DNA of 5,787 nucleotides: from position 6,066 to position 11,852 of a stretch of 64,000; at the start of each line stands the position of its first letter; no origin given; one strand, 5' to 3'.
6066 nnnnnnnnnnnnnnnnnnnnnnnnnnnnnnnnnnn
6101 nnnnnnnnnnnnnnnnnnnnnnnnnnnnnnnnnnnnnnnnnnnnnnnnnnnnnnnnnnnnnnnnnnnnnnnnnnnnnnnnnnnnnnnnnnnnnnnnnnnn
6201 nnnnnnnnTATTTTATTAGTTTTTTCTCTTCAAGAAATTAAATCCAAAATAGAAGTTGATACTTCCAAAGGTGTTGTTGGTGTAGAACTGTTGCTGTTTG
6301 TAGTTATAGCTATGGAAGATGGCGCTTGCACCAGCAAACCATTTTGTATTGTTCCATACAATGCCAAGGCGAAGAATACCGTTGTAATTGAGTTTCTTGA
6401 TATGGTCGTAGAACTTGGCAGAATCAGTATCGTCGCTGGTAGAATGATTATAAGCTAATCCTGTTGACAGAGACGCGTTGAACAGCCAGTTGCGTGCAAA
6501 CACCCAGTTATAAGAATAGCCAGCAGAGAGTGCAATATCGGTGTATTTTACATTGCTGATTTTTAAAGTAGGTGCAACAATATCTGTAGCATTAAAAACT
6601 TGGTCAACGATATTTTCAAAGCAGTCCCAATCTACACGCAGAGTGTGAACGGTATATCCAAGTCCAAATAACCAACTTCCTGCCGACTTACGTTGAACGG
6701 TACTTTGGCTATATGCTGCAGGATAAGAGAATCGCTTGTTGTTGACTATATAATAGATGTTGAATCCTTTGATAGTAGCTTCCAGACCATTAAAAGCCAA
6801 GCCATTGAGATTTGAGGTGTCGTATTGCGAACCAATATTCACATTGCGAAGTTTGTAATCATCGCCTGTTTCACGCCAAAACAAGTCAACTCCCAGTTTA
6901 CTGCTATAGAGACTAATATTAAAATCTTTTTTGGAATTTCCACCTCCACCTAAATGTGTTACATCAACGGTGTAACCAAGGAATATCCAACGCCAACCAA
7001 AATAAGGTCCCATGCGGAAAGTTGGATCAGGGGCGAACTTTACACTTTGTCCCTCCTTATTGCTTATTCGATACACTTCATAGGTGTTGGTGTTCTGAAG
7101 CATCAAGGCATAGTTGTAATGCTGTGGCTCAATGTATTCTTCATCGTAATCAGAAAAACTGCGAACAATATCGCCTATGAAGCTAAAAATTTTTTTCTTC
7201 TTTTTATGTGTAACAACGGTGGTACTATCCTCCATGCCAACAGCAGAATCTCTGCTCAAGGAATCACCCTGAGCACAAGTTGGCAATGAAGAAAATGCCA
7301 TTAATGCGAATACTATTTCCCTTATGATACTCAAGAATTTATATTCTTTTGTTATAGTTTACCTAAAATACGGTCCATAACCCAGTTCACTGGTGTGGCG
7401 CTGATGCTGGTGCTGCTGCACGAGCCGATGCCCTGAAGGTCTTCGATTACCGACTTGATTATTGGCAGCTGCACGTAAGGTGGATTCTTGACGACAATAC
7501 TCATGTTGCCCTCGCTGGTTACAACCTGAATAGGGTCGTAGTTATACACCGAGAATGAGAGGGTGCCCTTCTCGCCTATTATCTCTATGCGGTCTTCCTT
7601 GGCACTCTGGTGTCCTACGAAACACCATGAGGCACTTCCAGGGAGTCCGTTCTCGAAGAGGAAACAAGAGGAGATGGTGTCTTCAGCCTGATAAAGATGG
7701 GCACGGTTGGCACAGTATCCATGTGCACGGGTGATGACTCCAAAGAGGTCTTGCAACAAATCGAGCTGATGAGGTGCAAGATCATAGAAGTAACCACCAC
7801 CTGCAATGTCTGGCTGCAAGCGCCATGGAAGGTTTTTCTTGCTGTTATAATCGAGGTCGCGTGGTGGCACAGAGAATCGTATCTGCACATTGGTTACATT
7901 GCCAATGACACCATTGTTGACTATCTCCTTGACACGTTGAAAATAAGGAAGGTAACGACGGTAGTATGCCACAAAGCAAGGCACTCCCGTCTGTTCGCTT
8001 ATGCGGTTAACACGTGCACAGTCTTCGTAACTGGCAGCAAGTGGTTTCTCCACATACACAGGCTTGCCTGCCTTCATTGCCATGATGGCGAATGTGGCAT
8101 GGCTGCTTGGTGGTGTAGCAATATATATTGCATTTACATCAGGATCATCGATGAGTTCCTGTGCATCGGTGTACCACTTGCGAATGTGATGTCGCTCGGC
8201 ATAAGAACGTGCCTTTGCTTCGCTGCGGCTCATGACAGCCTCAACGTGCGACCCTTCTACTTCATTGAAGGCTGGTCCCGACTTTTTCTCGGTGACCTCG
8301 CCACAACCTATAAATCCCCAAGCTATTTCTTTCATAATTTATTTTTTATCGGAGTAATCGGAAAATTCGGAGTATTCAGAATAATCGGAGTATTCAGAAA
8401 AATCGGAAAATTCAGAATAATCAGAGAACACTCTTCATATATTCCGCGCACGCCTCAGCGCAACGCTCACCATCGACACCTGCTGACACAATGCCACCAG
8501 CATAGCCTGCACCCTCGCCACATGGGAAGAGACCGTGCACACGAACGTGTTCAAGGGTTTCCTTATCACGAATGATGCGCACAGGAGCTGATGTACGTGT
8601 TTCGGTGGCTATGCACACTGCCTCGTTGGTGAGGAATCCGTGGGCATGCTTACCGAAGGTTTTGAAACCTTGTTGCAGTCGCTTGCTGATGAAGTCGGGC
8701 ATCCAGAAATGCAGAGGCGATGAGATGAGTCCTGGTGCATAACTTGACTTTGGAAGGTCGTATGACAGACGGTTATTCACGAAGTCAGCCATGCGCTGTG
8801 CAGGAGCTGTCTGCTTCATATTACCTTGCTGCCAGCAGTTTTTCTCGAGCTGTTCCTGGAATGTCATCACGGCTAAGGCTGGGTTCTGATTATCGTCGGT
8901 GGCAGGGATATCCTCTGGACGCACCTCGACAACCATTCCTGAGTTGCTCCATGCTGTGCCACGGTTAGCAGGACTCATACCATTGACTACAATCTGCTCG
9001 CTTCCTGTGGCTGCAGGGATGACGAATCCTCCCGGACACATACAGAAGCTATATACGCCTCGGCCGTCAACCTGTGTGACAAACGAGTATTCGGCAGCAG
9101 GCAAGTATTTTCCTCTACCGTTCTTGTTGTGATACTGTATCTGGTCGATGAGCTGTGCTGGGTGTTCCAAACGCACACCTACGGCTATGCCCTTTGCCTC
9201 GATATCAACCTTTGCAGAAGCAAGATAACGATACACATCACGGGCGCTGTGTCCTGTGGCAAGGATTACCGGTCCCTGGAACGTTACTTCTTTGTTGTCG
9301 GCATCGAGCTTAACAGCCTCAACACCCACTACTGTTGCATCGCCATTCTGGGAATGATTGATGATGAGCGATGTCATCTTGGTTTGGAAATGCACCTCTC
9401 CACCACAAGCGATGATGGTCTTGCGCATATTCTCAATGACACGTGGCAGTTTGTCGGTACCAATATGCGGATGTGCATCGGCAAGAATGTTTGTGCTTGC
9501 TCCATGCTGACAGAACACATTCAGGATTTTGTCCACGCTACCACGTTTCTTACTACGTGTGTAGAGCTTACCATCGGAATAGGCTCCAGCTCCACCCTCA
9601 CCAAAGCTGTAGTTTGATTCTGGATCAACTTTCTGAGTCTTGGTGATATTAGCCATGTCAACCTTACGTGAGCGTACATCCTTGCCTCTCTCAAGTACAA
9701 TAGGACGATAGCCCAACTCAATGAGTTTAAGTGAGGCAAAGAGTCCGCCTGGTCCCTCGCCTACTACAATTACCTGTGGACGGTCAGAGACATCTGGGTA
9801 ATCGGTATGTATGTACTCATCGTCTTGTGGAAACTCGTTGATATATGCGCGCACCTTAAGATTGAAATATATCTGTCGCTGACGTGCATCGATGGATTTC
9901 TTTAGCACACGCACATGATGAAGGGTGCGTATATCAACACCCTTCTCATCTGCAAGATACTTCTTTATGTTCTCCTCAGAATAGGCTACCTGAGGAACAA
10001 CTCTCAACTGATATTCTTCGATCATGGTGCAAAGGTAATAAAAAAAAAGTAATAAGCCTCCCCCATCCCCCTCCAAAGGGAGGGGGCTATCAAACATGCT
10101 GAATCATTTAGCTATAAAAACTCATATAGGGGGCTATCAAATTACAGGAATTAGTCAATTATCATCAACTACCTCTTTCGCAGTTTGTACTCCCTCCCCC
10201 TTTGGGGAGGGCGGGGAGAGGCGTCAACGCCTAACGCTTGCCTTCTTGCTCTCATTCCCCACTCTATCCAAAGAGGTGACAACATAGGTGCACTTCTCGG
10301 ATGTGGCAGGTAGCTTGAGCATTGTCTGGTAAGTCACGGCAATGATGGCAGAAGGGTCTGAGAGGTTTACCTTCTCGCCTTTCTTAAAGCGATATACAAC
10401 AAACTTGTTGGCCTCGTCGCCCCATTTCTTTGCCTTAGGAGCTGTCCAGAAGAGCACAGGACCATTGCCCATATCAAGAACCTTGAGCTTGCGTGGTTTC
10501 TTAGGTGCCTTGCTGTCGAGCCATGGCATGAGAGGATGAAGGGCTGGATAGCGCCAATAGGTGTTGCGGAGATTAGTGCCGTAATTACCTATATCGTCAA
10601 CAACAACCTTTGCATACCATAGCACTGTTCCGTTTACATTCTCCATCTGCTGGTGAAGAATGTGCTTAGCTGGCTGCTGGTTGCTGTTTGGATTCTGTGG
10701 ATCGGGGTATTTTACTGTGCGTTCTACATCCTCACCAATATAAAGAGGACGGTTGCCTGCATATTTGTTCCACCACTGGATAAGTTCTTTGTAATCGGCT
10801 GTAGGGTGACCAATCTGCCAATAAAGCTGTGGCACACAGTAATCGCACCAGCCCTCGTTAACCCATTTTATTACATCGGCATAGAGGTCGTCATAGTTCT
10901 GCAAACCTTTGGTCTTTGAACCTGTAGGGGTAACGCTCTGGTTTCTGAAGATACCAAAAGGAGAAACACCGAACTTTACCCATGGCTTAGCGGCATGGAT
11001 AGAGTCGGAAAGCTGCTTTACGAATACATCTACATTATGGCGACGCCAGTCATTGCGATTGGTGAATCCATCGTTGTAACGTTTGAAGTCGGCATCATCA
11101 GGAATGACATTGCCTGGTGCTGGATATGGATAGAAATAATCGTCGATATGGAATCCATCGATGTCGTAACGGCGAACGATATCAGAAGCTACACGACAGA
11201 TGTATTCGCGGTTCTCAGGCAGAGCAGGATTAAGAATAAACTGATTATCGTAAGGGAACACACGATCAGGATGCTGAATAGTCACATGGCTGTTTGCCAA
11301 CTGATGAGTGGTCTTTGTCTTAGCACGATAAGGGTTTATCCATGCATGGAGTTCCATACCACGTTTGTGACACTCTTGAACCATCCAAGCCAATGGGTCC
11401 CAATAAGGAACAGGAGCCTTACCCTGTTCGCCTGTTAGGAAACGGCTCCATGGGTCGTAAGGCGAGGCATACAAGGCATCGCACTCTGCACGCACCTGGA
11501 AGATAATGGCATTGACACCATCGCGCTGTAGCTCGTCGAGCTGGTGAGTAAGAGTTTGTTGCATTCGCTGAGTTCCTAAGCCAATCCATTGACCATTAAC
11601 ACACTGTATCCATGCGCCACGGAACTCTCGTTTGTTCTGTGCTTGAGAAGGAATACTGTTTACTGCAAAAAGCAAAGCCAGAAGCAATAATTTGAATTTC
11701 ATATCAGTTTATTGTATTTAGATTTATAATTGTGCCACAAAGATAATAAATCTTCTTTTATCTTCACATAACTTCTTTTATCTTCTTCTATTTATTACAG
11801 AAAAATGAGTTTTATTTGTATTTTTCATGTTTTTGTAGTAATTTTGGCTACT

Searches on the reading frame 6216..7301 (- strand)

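Call 64: search_protein_families(library=pfam, proteins=[window:6216-7301:-], max_evalue=0.00001)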
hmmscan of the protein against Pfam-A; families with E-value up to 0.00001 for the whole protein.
window:6216-7301:- (361 aa): 1 family
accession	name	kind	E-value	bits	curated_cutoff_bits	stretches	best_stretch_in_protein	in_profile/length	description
PF14391.12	DUF4421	-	1.8e-108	363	32.1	1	52-356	2-302/302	Domain of unknown function (DUF4421)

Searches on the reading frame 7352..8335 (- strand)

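Call 64: search_protein_families(library=pfam, proteins=[window:7352-8335:-], max_evalue=0.00001)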
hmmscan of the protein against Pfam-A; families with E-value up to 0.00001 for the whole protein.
window:7352-8335:- (327 aa): 3 families
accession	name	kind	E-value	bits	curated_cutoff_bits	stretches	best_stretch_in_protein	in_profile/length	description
PF22725.1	GFO_IDH_MocA_C3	-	2.9e-26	92.3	27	1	132-259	1-123/124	GFO/IDH/MocA C-terminal domain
PF01408.29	GFO_IDH_MocA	-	1e-24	88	24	1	5-124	2-120/120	Oxidoreductase family, NAD-binding Rossmann fold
PF02894.22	GFO_IDH_MocA_C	-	1.6e-16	61.2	22.9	1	136-271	1-139/218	Oxidoreductase family, C-terminal alpha/beta domain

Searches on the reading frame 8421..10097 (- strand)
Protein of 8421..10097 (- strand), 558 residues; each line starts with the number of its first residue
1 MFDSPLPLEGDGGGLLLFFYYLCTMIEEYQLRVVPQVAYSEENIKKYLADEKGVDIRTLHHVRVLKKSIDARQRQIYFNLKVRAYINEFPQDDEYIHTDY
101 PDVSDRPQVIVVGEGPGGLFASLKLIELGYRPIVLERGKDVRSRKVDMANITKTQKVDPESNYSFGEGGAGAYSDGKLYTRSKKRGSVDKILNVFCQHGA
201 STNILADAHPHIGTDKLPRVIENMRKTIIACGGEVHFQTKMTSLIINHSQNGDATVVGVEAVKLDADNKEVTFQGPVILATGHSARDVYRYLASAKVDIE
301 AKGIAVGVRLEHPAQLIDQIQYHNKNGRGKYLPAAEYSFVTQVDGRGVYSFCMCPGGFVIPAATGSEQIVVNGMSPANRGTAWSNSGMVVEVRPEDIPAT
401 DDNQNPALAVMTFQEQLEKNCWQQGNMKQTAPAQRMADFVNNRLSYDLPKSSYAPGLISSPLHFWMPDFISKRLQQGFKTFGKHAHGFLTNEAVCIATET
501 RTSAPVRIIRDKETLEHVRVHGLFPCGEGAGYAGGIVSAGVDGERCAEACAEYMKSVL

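Call 64: search_protein_families(library=pfam, proteins=[window:8421-10097:-], max_evalue=0.00001)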
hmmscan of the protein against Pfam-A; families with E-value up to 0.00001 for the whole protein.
window:8421-10097:- (558 aa): 3 families
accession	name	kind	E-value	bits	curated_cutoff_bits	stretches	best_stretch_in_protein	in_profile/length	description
PF21688.3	FAD-depend_C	-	2.1e-70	237.4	27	1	304-502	2-197/197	FAD-dependent protein, C-terminal domain-like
PF00890.30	FAD_binding_2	-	4e-07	30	20.4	0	109-143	2-36/414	FAD binding domain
PF03486.20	HI0933_like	-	2.6e-06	27.5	50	1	108-528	2-218/244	HI0933-like protein Rossmann domain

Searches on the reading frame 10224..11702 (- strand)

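Call 64: search_protein_families(library=pfam, proteins=[window:10224-11702:-], max_evalue=0.00001)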
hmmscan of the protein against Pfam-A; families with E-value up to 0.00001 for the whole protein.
window:10224-11702:- (492 aa): 1 family
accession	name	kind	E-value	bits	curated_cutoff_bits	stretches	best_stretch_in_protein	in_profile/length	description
PF02638.21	GHL10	-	1.7e-66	224.9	27.9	1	26-325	1-295/311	Glycosyl hydrolase-like 10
